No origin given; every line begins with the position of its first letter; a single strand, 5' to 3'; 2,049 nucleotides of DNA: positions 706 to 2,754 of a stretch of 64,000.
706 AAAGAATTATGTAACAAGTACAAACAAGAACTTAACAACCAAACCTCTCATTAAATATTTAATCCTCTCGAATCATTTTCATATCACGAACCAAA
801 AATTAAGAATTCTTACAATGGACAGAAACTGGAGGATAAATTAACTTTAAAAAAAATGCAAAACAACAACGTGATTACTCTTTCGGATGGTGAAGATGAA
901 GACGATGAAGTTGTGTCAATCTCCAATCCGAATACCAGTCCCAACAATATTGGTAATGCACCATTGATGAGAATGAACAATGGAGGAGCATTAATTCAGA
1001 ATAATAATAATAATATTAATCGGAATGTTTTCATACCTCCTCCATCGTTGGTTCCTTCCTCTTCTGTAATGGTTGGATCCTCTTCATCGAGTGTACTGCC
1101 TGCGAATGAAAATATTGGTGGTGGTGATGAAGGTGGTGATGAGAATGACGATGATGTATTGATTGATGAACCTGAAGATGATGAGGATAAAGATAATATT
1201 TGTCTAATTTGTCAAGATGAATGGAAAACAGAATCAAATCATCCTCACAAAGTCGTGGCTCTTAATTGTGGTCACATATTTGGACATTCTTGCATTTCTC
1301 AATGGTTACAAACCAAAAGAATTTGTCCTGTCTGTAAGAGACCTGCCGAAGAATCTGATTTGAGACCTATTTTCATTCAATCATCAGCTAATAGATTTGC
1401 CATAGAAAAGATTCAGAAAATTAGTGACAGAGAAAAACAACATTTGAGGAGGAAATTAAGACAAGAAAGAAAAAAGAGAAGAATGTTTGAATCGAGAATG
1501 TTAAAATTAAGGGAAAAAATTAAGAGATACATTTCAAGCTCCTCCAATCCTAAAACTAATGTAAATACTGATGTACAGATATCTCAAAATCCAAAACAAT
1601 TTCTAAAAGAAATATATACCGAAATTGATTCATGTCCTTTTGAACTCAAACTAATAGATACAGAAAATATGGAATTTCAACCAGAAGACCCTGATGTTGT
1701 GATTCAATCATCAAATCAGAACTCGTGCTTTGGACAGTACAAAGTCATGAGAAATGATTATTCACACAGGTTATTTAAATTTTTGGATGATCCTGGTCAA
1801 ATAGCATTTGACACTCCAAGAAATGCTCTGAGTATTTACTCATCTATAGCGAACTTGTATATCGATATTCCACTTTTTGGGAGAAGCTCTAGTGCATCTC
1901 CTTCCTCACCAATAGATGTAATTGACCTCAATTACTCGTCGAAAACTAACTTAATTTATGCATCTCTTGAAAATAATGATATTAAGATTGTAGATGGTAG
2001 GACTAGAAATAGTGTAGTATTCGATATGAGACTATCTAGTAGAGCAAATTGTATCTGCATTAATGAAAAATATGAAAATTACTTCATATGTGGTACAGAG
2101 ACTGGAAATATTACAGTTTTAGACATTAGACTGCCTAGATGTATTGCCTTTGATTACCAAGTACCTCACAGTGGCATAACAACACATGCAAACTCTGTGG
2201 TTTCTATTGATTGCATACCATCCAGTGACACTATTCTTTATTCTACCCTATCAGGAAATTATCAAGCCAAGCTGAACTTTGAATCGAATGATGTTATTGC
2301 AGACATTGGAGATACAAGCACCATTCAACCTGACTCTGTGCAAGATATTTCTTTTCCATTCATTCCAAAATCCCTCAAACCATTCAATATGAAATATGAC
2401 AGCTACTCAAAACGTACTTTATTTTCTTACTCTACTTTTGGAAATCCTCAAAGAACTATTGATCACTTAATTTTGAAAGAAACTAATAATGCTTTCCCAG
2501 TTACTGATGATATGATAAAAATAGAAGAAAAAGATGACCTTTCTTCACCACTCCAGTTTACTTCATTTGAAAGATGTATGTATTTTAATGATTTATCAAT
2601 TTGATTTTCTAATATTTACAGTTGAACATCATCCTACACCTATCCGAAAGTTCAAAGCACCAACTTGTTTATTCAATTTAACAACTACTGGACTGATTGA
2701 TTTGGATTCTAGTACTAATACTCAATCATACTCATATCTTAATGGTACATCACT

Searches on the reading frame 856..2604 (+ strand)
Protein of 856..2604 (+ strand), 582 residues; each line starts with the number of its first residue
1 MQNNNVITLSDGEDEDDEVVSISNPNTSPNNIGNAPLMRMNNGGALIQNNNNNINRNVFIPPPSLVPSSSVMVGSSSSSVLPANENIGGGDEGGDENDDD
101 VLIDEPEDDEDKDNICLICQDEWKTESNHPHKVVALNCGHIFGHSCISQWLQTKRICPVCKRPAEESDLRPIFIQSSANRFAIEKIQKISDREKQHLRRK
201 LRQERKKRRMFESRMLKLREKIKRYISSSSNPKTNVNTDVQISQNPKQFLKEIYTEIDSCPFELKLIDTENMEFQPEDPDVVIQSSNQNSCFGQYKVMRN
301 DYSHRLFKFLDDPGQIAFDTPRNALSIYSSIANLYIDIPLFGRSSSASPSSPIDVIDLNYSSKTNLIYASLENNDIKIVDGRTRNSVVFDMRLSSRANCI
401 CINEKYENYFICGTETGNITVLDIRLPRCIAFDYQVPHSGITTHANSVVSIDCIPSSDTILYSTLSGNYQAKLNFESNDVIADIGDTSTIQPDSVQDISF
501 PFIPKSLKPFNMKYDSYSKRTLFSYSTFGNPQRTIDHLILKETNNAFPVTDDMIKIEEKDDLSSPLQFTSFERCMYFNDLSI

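Call 15: search_protein_families(library=pfam, proteins=[window:856-2604:+], max_evalue=0.001)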
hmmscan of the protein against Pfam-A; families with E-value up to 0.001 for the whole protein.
window:856-2604:+ (582 aa): 10 families
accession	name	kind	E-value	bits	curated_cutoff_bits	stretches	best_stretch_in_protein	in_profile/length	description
PF13639.12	zf-RING_2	-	1.3e-10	41.8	27.3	1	115-161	2-44/44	Ring finger domain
PF13445.12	zf-RING_UBOX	-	1.4e-08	35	25.2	1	116-158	1-39/39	RING-type zinc-finger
PF12678.13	zf-rbx1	-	8.1e-08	32.8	31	1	115-161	13-55/55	RING-H2 zinc finger domain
PF13923.12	zf-C3HC4_2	-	1.5e-06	28.4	27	1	116-160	2-40/40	Zinc finger, C3HC4 type (RING finger)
PF00097.31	zf-C3HC4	-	2.2e-06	27.9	21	1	116-160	1-40/40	Zinc finger, C3HC4 type (RING finger)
PF13920.12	zf-C3HC4_3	-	3.9e-06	27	27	1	113-166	2-48/49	Zinc finger, C3HC4 type (RING finger)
PF14634.12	zf-RING_5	-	3.2e-05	24.2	27.9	1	116-162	2-43/43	zinc-RING finger domain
PF24807.1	WD40_CDC20-Fz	-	4.5e-05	23.3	200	1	355-457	54-147/292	CDC20/Fizzy WD40 domain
PF04641.18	Rtf2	-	5.5e-05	23.1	27.4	1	107-231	104-221/258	Rtf2 RING-finger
PF23419.2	WD40_RFWD3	-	0.00081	19.2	47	0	359-457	71-162/337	E3 ubiquitin-protein ligase RFWD3 WD40 domain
